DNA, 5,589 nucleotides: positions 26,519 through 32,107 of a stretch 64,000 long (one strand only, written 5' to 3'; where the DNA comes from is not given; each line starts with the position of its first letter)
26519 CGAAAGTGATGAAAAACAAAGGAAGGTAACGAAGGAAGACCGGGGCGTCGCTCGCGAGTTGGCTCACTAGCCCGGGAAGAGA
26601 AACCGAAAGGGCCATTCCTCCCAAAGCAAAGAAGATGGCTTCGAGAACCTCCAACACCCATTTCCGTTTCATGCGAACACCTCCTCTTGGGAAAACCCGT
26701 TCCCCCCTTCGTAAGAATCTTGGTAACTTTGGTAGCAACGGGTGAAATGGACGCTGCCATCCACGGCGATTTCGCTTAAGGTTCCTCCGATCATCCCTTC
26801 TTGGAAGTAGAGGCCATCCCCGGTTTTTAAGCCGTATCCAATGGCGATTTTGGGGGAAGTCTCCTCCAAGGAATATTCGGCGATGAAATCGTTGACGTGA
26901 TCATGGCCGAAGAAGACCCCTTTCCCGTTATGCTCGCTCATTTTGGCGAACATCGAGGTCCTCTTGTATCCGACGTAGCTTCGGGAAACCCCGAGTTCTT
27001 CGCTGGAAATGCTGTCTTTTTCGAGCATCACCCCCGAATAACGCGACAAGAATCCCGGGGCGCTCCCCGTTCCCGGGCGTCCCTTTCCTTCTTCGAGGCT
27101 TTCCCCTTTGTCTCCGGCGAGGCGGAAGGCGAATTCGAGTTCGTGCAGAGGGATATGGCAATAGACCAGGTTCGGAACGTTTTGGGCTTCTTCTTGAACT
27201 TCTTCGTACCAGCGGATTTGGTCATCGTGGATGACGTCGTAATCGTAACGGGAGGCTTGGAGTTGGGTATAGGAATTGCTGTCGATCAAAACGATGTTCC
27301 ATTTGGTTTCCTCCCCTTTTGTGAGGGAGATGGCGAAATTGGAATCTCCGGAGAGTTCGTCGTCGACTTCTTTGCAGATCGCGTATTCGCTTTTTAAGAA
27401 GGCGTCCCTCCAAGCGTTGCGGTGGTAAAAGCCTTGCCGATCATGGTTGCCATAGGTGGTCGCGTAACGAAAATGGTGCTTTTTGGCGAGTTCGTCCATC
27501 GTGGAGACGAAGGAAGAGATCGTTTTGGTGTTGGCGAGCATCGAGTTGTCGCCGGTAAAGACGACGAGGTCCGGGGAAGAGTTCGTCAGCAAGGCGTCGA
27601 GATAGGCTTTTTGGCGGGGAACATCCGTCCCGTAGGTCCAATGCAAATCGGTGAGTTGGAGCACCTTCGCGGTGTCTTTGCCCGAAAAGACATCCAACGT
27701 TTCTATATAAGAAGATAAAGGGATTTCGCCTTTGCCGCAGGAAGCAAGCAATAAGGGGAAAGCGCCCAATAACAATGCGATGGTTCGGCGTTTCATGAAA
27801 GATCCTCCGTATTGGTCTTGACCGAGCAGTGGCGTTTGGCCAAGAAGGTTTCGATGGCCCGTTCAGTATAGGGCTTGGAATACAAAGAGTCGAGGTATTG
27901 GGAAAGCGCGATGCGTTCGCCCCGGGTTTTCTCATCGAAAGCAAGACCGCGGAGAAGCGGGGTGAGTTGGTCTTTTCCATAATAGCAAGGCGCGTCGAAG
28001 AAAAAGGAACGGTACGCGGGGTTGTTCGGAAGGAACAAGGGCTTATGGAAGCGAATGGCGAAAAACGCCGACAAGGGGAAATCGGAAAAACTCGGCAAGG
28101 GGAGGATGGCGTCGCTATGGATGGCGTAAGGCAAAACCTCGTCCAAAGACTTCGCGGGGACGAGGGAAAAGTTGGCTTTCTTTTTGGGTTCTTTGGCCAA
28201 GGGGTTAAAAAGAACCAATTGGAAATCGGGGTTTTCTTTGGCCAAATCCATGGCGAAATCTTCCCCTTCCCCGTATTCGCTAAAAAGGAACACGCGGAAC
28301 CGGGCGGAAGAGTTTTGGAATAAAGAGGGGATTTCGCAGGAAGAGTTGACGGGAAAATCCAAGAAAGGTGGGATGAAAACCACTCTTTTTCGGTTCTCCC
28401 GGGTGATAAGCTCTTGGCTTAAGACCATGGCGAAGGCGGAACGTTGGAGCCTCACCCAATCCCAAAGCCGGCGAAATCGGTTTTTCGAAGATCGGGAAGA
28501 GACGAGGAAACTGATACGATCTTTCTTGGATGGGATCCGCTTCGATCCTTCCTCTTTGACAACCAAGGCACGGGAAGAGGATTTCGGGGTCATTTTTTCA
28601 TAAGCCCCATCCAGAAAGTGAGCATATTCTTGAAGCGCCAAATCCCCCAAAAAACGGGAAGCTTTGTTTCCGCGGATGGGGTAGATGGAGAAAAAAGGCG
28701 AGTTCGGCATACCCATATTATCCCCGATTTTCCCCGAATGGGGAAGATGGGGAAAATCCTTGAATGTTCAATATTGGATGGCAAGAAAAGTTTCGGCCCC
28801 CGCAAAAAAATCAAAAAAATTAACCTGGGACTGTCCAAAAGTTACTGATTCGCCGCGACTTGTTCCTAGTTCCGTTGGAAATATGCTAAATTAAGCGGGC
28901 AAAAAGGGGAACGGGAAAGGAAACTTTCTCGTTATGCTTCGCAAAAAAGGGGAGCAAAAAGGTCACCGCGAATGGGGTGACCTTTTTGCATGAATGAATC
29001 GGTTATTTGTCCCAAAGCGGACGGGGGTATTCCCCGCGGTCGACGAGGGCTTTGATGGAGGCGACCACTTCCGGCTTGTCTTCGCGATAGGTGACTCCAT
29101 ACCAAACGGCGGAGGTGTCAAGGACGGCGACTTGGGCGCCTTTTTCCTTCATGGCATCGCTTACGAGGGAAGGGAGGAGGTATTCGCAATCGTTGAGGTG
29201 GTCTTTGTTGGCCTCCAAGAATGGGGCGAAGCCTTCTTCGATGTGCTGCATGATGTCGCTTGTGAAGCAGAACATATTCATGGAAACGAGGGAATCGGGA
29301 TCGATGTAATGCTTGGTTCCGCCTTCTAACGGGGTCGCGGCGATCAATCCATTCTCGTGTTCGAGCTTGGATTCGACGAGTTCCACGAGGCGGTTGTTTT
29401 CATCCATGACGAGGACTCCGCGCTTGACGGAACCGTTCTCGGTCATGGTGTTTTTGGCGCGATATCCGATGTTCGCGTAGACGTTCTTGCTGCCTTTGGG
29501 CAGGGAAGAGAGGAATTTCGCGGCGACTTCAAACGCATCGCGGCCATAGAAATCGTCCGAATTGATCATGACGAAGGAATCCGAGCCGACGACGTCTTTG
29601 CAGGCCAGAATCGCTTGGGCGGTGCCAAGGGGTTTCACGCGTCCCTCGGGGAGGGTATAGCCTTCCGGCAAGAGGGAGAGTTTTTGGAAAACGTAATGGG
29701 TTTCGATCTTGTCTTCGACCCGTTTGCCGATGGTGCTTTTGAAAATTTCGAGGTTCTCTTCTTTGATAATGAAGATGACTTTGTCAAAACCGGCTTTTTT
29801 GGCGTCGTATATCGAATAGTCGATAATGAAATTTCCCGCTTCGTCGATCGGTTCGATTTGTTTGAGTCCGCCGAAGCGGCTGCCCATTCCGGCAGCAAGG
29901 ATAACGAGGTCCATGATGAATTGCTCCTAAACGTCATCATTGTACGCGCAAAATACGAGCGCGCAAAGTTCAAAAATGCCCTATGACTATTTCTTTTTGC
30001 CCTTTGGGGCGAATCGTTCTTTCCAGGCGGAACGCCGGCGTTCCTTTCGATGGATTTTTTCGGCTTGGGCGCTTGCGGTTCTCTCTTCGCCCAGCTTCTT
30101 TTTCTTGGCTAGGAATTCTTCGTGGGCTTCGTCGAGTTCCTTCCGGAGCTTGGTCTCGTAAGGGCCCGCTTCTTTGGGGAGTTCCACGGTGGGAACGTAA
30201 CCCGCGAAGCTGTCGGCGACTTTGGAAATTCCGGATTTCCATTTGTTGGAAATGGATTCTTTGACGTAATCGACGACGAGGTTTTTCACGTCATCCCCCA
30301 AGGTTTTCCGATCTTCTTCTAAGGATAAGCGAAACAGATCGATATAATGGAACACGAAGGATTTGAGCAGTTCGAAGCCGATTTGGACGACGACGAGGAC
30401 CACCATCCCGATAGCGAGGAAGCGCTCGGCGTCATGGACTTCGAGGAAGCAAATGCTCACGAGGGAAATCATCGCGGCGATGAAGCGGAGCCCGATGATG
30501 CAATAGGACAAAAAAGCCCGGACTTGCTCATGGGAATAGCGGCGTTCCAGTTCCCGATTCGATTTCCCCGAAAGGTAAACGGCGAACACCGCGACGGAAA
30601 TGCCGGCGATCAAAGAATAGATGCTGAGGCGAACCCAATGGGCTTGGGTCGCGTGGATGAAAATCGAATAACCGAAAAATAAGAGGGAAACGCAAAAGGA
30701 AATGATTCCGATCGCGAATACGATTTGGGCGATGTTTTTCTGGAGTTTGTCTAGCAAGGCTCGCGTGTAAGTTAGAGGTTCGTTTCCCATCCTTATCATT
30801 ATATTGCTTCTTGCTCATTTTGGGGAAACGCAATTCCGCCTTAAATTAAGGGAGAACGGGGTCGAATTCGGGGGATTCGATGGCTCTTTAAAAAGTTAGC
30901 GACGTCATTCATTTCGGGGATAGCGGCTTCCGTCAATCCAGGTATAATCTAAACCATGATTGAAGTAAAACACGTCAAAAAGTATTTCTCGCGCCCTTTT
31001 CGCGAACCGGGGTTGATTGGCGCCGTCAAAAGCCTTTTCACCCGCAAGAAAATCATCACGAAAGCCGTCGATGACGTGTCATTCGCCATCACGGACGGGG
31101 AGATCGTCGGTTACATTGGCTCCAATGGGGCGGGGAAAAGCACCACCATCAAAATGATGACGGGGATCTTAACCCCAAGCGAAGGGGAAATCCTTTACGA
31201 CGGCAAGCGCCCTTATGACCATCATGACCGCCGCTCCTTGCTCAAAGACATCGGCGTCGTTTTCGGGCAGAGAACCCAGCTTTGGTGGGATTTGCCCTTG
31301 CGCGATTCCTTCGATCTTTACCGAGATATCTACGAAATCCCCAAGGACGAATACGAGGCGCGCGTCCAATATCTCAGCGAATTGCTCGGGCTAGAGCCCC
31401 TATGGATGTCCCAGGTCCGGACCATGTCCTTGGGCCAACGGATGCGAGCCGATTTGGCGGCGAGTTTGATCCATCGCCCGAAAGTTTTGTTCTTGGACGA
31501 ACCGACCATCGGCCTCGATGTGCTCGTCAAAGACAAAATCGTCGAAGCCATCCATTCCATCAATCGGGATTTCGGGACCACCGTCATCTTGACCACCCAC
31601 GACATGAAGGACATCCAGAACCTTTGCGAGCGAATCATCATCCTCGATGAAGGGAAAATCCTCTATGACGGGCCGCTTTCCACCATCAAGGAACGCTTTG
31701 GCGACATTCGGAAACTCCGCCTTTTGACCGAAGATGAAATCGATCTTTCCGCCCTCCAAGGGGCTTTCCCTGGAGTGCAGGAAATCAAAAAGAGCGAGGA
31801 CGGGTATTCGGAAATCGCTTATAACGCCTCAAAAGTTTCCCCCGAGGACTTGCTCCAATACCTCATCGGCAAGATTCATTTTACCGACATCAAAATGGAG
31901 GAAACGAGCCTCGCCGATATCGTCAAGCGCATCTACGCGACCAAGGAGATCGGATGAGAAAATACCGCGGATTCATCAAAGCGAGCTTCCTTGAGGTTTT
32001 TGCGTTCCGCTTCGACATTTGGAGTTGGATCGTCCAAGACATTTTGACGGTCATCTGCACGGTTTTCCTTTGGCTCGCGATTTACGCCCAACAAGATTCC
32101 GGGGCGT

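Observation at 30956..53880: ABC-2 exporter followed by nine co-oriented lipoprotein genes: candidate undescribed surface-protein system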

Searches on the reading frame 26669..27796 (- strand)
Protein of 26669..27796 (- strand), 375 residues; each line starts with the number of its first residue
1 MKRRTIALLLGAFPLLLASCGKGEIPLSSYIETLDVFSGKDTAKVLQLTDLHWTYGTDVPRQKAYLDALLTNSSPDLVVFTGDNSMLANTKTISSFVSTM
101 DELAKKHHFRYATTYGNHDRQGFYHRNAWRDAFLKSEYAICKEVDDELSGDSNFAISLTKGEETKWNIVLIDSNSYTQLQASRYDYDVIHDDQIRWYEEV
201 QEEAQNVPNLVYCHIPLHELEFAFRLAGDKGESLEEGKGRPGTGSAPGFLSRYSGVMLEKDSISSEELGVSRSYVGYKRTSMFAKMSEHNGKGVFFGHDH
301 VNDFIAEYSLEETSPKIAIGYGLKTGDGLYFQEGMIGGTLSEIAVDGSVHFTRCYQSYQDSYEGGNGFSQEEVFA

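Call 5: search_protein_families(library=pfam, proteins=[window:26669-27796:-], max_evalue=0.01)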
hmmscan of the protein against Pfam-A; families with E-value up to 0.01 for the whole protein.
window:26669-27796:- (375 aa): 2 families
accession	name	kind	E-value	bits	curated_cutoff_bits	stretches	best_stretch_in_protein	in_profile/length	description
PF00149.33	Metallophos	-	5.2e-11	43.8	21.5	1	44-301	2-190/191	Calcineurin-like phosphoesterase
PF21269.3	TreT_GT1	-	0.0063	16.6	27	1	138-219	41-116/144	Trehalose synthase, N-terminal domain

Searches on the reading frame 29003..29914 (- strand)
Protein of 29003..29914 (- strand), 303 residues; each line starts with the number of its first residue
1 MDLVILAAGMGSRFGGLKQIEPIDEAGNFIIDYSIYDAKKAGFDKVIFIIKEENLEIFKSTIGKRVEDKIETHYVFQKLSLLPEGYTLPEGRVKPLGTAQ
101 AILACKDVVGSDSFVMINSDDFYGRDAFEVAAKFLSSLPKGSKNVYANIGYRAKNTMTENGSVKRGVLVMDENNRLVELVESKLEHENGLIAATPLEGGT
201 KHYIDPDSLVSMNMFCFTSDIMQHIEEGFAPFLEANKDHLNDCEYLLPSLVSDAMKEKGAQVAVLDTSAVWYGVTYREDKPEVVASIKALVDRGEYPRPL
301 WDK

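Call 5: search_protein_families(library=pfam, proteins=[window:29003-29914:-], max_evalue=0.01)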
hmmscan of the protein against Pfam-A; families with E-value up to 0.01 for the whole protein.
window:29003-29914:- (303 aa): 2 families
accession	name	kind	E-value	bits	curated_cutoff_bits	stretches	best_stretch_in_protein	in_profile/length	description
PF00483.29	NTP_transferase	-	9.8e-13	48.7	21.2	1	4-239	3-202/245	Nucleotidyl transferase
PF12804.13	NTP_transf_3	-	4.7e-06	27.3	27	1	4-57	2-54/160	MobA-like NTP transferase domain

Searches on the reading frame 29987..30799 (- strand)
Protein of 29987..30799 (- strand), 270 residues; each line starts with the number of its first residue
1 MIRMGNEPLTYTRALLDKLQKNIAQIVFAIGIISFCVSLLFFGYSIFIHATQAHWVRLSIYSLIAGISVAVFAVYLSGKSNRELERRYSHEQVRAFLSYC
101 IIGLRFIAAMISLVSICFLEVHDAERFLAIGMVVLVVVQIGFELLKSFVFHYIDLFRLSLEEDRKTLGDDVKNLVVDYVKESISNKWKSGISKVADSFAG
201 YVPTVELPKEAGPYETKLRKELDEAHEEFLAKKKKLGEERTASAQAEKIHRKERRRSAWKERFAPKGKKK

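Call 5: search_protein_families(library=pfam, proteins=[window:29987-30799:-], max_evalue=0.01)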
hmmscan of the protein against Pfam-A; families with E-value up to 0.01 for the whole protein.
window:29987-30799:- (270 aa): 1 family
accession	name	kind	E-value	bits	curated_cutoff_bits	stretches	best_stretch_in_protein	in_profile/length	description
PF00335.26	Tetraspanin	-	0.002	18.3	32.1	1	59-188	9-125/225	Tetraspanin family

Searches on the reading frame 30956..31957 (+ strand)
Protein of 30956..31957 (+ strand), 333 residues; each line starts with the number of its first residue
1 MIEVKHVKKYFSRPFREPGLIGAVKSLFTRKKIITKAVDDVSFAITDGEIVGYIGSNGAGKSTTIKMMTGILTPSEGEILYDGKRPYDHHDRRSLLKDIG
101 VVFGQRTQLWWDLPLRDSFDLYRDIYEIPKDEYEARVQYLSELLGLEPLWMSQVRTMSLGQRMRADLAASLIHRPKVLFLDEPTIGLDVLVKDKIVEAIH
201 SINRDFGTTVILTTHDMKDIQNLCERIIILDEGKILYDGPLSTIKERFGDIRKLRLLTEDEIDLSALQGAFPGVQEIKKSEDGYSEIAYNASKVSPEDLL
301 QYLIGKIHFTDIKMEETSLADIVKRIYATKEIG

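Call 4: search_protein_families(library=pfam, proteins=[window:30956-31957:+], max_evalue=0.01)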
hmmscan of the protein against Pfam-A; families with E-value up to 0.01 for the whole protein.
window:30956-31957:+ (333 aa): 3 families
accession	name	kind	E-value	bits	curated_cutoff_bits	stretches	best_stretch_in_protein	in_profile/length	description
PF00005.33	ABC_tran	-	1.1e-28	101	25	1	39-184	2-136/137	ABC transporter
PF13304.12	AAA_21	-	1.8e-09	38.5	27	1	155-216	236-299/304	AAA domain, putative AbiEii toxin, Type IV TA system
PF13732.12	DrrA1-3_C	-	7.2e-05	23.9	27.4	1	239-322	1-76/81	ATP-binding protein DrrA1-3-like, C-terminal domain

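Call 17: search_protein_families(library=ncbifam, proteins=[window:30956-31957:+], max_evalue=0.01)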
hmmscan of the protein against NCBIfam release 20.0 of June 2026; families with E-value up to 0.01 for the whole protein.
window:30956-31957:+ (333 aa): 190 families (the best 25 are shown)
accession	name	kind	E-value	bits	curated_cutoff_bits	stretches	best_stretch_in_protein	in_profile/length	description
TIGR01188.1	drrA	subfamily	1.2e-58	198.8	312.45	1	35-322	6-296/302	daunorubicin resistance ABC transporter, ATP-binding protein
TIGR03522.1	GldA_ABC_ATP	equivalog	6.6e-49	167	402.6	1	33-323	13-297/301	gliding motility-associated ABC transporter ATP-binding subunit GldA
NF033858.1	ABC2_perm_RbbA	equivalog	1.3e-46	159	1050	1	36-243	280-483/909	ribosome-associated ATPase/putative transporter RbbA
TIGR03864.1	PQQ_ABC_ATP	hypoth_equivalog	2.3e-44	151.6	302.25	1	35-248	14-223/236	ABC transporter, ATP-binding subunit, PQQ-dependent alcohol dehydrogenase system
TIGR04521.1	ECF_ATPase_2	equivalog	2.7e-42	144.8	330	1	32-256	15-244/279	energy-coupling factor transporter ATPase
NF010157.0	PRK13636.1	equivalog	4.6e-38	131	463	1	25-254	9-236/285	cobalt transporter ATP-binding subunit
TIGR04520.1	ECF_ATPase_1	equivalog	5.4e-38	130.9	315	1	34-258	14-237/269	energy-coupling factor transporter ATPase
NF010158.0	PRK13637.1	equivalog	3.8e-36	124.7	390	1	35-254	20-239/287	energy-coupling factor transporter ATPase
NF040933.2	ABC_arch_GlcV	equivalog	1e-35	123.2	450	1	23-239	7-224/357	glucose ABC transporter ATP-binding protein GlcV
TIGR03740.1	galliderm_ABC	subfamily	3.5e-35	121.7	309.75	1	35-240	13-207/223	lantibiotic protection ABC transporter ATP-binding subunit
NF010059.0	PRK13536.1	equivalog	2.3e-34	118.7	549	1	37-249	58-267/342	nodulation factor ABC transporter ATP-binding protein NodI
NF010060.0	PRK13537.1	equivalog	1.3e-33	116.2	521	1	37-246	30-236/314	nodulation factor ABC transporter ATP-binding protein NodI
TIGR02673.1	FtsE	equivalog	2.3e-33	115.7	264.85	1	35-234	15-214/214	cell division ATP-binding protein FtsE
TIGR03375.1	type_I_sec_LssB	subfamily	3e-33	115.1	693.1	1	31-245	476-689/696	type I secretion system permease/ATPase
TIGR01288.1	nodI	equivalog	4.8e-33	114.4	424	1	37-249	19-228/303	nodulation factor ABC transporter ATP-binding protein NodI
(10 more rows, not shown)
